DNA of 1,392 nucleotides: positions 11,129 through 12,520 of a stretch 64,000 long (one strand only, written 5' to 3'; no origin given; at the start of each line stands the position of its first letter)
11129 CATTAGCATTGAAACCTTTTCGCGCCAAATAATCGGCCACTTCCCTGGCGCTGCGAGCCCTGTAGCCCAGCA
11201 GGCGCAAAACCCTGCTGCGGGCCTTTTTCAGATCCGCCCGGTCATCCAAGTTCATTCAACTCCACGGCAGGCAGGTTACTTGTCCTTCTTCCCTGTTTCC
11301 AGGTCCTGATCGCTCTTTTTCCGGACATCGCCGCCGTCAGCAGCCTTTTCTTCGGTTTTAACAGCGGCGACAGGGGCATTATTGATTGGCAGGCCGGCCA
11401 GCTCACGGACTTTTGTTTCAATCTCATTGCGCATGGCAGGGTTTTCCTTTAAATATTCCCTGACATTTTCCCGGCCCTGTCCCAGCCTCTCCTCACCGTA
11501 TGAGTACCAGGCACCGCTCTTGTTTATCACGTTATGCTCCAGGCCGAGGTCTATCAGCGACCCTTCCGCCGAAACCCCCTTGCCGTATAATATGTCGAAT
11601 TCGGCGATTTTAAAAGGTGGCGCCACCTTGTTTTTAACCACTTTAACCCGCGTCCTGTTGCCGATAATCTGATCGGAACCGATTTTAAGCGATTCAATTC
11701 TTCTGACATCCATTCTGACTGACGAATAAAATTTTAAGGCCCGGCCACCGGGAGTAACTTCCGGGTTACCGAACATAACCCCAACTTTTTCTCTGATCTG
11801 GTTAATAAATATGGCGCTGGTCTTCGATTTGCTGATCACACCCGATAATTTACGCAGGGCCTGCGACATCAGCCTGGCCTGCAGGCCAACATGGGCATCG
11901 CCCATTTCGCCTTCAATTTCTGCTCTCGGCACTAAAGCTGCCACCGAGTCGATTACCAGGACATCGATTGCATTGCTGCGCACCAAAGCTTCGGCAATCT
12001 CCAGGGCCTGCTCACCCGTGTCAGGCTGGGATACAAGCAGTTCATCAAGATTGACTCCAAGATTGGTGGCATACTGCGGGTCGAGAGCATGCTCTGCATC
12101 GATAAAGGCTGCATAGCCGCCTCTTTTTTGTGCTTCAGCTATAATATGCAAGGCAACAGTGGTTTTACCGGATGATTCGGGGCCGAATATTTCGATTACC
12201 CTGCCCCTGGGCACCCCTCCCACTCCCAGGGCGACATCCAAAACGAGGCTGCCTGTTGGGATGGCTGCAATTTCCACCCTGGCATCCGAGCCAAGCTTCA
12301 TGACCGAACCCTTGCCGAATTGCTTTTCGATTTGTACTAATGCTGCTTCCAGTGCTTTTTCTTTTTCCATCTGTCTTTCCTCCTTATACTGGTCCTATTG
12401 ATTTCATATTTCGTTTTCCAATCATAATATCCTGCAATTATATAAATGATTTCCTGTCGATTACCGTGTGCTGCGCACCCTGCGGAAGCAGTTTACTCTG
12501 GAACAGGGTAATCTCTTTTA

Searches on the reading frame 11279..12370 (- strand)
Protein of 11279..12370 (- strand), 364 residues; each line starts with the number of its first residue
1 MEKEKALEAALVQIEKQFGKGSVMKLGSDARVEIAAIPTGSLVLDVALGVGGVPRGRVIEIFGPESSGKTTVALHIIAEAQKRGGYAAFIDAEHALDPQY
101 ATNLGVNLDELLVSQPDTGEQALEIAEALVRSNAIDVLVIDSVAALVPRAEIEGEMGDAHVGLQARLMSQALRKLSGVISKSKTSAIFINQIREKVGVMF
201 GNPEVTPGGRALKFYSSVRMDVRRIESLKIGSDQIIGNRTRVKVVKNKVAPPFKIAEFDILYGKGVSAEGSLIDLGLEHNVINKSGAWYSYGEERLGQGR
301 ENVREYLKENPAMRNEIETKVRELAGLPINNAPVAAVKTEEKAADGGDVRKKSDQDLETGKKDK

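Call 42: find_encoding_contigs(protein=window:11279-12370:-, flank=10000, max_places=1)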
Protein window:11279-12370:- (364 aa): 13 contigs read that carry it; 1 place shown.
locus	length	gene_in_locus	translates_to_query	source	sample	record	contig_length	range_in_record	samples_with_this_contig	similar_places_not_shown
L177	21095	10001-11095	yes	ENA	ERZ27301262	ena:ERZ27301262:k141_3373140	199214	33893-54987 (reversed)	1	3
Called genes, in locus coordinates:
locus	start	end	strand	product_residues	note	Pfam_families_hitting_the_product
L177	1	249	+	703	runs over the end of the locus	PF01138:RNase_PH, PF03725:RNase_PH_C, PF03726:PNPase, PF01138:RNase_PH, PF00013:KH_1, PF00575:S1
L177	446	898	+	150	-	PF22769:DCD (weak), PF00692:dUTPase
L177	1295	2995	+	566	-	PF00753:Lactamase_B, PF12706:Lactamase_B_2, PF22505:RNase_J_b_CASP, PF07521:RMMBL, PF17770:RNase_J_C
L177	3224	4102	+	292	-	PF00781:DAGK_cat, PF01513:NAD_kinase (weak), PF19279:YegS_C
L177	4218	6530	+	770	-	PF13491:FtsK_4TM, PF17854:FtsK_alpha, PF01580:FtsK_SpoIIIE, PF09397:FtsK_gamma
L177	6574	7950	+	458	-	PF00919:UPF0004, PF04055:Radical_SAM, PF18693:TRAM_2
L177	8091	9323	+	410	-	PF00994:MoCF_biosynth, PF18146:CinA_KH, PF02464:CinA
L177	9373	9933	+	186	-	PF10469:AKAP7_NLS, PF02834:LigT_PEase, PF13563:2_5_RNA_ligase2, PF02834:LigT_PEase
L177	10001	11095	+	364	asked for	PF00154:RecA_N, PF08423:Rad51, PF06745:ATPase (faint), PF27531:MT3502_N (weak), PF21096:RecA_C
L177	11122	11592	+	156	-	PF21981:RecX_HTH3 (faint), PF21982:RecX_HTH1, PF02631:RecX_HTH2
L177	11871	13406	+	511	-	PF12072:RNase_Y_N, PF00013:KH_1 (weak), PF08668:HDOD (faint), PF01966:HD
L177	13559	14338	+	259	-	PF00149:Metallophos, PF13277:YmdB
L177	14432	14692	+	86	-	PF04232:SpoVS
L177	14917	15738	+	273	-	PF02811:PHP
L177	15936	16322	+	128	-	PF04277:OAD_gamma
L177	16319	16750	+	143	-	PF25919:BSH_CusB (faint), PF00364:Biotin_lipoyl, PF25917:BSH_RND (weak), PF25973:BSH_CzcB (faint), PF25984:BSH_YknX (faint)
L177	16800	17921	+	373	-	PF03977:OAD_beta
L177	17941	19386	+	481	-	PF00749:tRNA-synt_1c, PF19269:Anticodon_2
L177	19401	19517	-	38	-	-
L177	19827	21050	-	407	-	PF13439:Glyco_transf_4, PF13579:Glyco_trans_4_4, PF20706:GT4-conflict (weak), PF00534:Glycos_transf_1, PF13692:Glyco_trans_1_4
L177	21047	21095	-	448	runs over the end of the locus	PF09587:PGA_cap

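Call 70: search_protein_families(library=ncbifam, proteins=[L177:15936-16322:+, L177:16319-16750:+, L177:16800-17921:+, L177:14917-15738:+], max_evalue=0.00001)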
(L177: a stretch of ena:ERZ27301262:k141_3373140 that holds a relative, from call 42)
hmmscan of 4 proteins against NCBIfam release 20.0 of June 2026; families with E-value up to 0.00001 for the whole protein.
L177:15936-16322:+ (128 aa): 1 family
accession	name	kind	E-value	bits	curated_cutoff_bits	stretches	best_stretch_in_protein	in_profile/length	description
TIGR01195.1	oadG_fam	subfamily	2.8e-06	27.8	36.05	1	8-78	8-80/84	sodium pump decarboxylases, gamma subunit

L177:16319-16750:+ (143 aa): 22 families
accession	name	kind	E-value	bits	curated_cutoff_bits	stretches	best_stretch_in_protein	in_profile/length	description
NF005117.0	PRK06549.1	equivalog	3.3e-31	108.6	159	1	2-142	3-129/130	acetyl-CoA carboxylase biotin carboxyl carrier protein subunit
NF047903.1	MmDecMmdC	equivalog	1.9e-30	106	200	1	1-142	1-131/132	methylmalonyl-CoA decarboxylase subunit gamma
NF004173.0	PRK05641.1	equivalog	6e-30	104.8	199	1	4-142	25-152/153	putative acetyl-CoA carboxylase biotin carboxyl carrier protein subunit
NF010643.0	PRK14040.1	subfamily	3.3e-25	88.6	892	1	2-142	480-594/595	oxaloacetate decarboxylase subunit alpha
NF006761.0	PRK09282.1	domain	1.1e-24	86.9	402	1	2-142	465-589/591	pyruvate carboxylase subunit B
TIGR01108.1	oadA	equivalog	2.4e-22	79.1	756.5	1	57-138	511-581/582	sodium-extruding oxaloacetate decarboxylase subunit alpha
TIGR01235.1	pyruv_carbox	equivalog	1.1e-18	66.2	1114.45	1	75-142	1075-1142/1143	pyruvate carboxylase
NF009554.0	PRK12999.1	equivalog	1.7e-18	65.9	965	1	75-142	1078-1145/1147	pyruvate carboxylase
NF004547.1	PRK05889.1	equivalog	3.4e-17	62.4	75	1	76-142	4-70/71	biotin/lipoyl-binding carrier protein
NF006079.0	PRK08225.1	equivalog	4.2e-17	62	95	1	76-142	3-69/70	acetyl-CoA carboxylase biotin carboxyl carrier protein subunit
TIGR02712.1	urea_carbox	equivalog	9.8e-17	60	1303.85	1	68-142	1126-1200/1201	urea carboxylase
NF010645.0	PRK14042.1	equivalog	3.1e-15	56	1182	1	74-140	525-591/596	pyruvate carboxylase subunit B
TIGR00531.1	BCCP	equivalog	1.8e-14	54.5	115.2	1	41-142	57-154/156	acetyl-CoA carboxylase biotin carboxyl carrier protein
TIGR01348.1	PDHac_trf_long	equivalog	5.1e-12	45.1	552.1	1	41-142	130-228/587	dihydrolipoyllysine-residue acetyltransferase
NF008814.0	PRK11854.1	equivalog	6.1e-12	44.7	722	1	55-140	190-278/637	pyruvate dehydrogenase complex dihydrolipoyllysine-residue acetyltransferase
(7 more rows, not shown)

L177:16800-17921:+ (373 aa): 5 families
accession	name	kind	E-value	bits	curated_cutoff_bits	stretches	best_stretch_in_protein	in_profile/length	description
TIGR01109.1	Na_pump_decarbB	subfamily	8.5e-155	515.1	190.6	1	18-367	2-354/354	sodium ion-translocating decarboxylase subunit beta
NF012020.0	PRK15476.1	subfamily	4.9e-139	464.1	820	2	63-371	115-429/433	oxaloacetate decarboxylase subunit beta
NF012019.0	PRK15475.1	subfamily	8e-139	463.5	822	2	64-371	116-429/433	oxaloacetate decarboxylase subunit beta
NF012021.0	PRK15477.1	subfamily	2.2e-138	462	824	2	64-371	116-429/433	oxaloacetate decarboxylase subunit beta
TIGR03136.1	malonate_biotin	equivalog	7.3e-51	173.7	596.9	1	15-372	21-396/399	Na+-transporting malonate decarboxylase, carboxybiotin decarboxylase subunit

L177:14917-15738:+ (273 aa): 9 families
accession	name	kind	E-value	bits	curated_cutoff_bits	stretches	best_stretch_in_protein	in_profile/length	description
NF041577.1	nside_bi_sphtase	equivalog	2.1e-47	161.6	400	1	6-247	3-252/276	3',5'-nucleoside bisphosphate phosphatase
NF047791.1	RNaseRnm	equivalog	3.3e-38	131.5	375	1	7-248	3-253/275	RNase RNM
NF041661.1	Cycl_ph_dihydrol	equivalog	3.4e-24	85.6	500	1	8-248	1-247/259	phosphoribosyl 1,2-cyclic phosphate 1,2-diphosphodiesterase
NF038032.1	CehA_McbA_metalo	domain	1.9e-13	50.6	80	1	6-69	4-68/315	CehA/McbA family metallohydrolase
NF001688.0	PRK00448.1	equivalog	5.3e-11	40.8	873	1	2-77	334-411/1445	PolC-type DNA polymerase III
TIGR01405.1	polC_Gram_pos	equivalog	2.6e-09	35.4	1043.45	1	3-76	101-176/1211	DNA polymerase III subunit alpha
NF045780.1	TrlF_fam_ATP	equivalog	3.7e-08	32.6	350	1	6-84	7-97/944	TrlF family AAA-like ATPase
NF004981.0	PRK06361.1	equivalog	6.3e-08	32.2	117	1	7-69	2-72/217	histidinol phosphate phosphatase domain-containing protein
NF004225.0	PRK05672.1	subfamily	3.7e-07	28.6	939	1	9-82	9-84/1047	error-prone DNA polymerase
